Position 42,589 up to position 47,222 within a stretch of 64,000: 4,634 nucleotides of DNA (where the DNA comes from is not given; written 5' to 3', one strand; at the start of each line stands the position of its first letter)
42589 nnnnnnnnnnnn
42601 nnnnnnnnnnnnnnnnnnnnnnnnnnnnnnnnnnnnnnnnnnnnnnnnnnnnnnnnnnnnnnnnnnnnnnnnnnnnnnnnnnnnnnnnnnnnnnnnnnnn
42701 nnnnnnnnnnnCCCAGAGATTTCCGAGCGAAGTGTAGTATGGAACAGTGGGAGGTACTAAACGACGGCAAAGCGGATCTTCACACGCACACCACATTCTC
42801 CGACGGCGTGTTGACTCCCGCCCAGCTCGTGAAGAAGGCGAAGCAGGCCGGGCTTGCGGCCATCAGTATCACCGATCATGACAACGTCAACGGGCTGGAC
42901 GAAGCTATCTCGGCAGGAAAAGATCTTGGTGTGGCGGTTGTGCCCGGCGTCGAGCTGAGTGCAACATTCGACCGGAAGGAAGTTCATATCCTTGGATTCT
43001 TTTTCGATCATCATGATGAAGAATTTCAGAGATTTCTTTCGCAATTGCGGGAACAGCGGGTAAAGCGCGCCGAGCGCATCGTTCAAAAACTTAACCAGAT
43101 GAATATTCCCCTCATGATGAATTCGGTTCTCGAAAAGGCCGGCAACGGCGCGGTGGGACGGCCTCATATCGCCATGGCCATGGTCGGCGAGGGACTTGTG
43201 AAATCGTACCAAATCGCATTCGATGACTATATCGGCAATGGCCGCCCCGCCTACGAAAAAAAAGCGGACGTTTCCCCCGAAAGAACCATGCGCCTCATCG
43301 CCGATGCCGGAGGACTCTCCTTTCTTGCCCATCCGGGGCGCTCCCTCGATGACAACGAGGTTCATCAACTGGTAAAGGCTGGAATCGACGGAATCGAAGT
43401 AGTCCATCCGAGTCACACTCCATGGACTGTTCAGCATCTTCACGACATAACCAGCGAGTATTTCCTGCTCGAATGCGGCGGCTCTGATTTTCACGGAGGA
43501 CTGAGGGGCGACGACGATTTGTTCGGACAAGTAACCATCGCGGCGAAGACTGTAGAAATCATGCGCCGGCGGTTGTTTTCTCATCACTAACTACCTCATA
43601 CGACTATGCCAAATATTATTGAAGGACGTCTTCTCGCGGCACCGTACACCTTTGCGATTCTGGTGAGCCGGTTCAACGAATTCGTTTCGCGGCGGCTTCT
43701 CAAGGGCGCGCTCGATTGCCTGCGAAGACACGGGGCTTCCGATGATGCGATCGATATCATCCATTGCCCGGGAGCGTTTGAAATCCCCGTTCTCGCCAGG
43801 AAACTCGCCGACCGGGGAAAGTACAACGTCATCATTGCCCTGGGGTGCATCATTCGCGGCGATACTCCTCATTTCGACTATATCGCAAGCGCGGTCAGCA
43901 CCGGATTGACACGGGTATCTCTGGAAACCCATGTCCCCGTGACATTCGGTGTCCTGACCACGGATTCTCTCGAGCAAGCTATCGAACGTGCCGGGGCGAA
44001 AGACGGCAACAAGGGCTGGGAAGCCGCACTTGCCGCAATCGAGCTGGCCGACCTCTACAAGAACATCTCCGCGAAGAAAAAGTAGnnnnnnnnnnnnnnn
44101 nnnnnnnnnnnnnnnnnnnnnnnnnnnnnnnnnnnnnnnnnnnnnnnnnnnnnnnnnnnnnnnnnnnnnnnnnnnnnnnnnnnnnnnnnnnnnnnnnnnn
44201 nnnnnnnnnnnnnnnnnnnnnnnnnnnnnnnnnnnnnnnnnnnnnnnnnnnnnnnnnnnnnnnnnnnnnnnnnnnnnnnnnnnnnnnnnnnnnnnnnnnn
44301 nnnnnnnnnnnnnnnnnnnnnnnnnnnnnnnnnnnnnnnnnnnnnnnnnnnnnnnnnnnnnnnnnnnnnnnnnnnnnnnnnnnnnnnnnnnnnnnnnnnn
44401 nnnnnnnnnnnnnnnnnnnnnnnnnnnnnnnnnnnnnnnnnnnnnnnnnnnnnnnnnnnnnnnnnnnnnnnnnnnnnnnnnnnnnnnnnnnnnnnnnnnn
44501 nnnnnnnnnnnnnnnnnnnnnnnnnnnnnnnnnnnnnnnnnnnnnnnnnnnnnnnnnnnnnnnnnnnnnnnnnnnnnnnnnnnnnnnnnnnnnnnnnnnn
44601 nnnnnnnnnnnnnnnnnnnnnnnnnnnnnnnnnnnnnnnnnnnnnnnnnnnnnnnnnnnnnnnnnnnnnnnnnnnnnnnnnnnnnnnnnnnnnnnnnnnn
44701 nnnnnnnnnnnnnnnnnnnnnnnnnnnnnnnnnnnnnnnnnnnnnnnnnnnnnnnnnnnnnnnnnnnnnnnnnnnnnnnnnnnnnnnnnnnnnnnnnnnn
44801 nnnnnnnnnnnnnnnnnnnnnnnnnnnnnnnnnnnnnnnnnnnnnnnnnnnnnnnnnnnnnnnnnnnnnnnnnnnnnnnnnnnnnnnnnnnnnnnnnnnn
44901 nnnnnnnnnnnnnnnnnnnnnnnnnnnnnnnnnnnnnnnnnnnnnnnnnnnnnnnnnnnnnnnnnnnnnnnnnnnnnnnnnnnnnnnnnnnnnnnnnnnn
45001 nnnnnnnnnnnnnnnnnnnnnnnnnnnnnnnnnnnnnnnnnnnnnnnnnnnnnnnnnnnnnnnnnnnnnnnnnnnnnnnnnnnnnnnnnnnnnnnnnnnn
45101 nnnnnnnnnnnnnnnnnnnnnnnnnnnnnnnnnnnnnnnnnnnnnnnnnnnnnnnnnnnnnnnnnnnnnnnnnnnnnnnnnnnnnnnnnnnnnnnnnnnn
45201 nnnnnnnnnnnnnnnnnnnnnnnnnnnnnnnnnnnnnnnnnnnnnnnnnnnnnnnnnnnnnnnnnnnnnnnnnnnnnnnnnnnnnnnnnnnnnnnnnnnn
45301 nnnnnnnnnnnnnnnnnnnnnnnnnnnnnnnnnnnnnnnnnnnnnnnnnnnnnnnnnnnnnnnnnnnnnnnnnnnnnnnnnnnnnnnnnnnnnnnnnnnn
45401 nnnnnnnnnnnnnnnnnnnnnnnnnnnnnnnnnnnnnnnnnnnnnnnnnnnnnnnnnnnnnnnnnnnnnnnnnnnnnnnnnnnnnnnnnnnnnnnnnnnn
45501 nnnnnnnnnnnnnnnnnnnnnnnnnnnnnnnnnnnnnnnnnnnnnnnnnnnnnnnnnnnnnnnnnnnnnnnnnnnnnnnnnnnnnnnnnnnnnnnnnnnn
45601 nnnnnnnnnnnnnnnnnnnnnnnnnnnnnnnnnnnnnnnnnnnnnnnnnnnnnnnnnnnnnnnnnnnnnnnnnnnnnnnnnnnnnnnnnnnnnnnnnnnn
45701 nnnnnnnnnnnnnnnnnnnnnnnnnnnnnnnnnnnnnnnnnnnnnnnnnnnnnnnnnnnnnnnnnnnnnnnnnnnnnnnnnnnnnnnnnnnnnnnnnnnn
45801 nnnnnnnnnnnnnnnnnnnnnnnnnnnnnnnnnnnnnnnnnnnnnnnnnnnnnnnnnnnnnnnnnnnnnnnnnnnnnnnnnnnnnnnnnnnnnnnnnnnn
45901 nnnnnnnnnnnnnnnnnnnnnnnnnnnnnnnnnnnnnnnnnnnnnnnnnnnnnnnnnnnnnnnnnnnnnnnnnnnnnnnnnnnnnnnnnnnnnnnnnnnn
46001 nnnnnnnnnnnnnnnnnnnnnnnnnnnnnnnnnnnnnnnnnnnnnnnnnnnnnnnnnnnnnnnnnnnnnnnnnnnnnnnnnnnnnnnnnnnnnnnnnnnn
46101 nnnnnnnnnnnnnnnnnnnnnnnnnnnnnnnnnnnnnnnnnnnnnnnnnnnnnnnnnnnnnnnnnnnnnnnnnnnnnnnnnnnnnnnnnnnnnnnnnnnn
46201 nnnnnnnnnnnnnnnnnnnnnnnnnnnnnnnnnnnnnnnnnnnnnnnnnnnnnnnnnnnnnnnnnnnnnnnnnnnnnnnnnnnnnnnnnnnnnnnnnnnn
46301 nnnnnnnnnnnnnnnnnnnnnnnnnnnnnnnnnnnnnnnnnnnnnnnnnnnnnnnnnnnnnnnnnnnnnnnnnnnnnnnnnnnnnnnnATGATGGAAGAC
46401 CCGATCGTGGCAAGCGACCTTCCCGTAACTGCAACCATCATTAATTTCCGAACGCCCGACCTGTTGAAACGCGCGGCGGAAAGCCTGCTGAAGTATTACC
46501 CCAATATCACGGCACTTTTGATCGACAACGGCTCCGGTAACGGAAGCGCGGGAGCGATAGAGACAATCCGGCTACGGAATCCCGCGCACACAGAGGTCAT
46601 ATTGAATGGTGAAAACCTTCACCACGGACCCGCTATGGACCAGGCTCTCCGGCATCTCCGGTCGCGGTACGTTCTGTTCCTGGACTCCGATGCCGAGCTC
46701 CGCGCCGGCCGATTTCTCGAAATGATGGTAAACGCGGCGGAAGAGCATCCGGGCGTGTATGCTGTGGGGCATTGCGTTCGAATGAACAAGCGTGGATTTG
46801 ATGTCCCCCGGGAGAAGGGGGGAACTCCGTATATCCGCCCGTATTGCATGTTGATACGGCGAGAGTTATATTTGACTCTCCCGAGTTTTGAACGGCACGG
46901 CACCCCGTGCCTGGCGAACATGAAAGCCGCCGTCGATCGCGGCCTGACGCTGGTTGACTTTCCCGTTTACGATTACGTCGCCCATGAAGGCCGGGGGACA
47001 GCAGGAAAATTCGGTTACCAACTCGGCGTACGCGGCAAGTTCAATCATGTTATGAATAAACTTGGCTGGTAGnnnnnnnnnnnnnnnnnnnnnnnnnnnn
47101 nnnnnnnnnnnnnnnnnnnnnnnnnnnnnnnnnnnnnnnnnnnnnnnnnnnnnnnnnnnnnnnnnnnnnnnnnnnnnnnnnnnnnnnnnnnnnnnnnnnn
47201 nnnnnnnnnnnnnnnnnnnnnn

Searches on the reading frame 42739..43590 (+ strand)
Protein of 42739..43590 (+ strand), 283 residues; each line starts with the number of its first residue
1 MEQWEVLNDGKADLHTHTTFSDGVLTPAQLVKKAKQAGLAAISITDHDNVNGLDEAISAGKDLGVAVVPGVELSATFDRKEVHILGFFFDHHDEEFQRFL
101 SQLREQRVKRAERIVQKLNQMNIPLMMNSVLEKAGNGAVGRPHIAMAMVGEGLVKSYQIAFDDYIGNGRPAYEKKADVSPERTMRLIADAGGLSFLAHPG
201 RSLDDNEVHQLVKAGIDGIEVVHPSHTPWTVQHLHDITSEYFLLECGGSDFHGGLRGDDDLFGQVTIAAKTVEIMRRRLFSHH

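Call 66: search_protein_families(library=pfam, proteins=[window:42739-43590:+], max_evalue=0.00001)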
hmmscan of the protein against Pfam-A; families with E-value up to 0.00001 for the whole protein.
window:42739-43590:+ (283 aa): 1 family
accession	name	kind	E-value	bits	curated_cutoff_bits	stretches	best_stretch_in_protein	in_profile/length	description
PF02811.25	PHP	-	1.5e-14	55.1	26.4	1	13-94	1-71/164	PHP domain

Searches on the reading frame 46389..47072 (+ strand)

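Call 66: search_protein_families(library=pfam, proteins=[window:46389-47072:+], max_evalue=0.00001)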
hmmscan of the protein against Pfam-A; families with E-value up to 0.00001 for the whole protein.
window:46389-47072:+ (227 aa): 1 family
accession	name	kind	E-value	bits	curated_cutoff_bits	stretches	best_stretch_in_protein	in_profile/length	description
PF00535.33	Glycos_transf_2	-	3e-18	66.8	23.3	1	17-166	4-149/168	Glycosyl transferase family 2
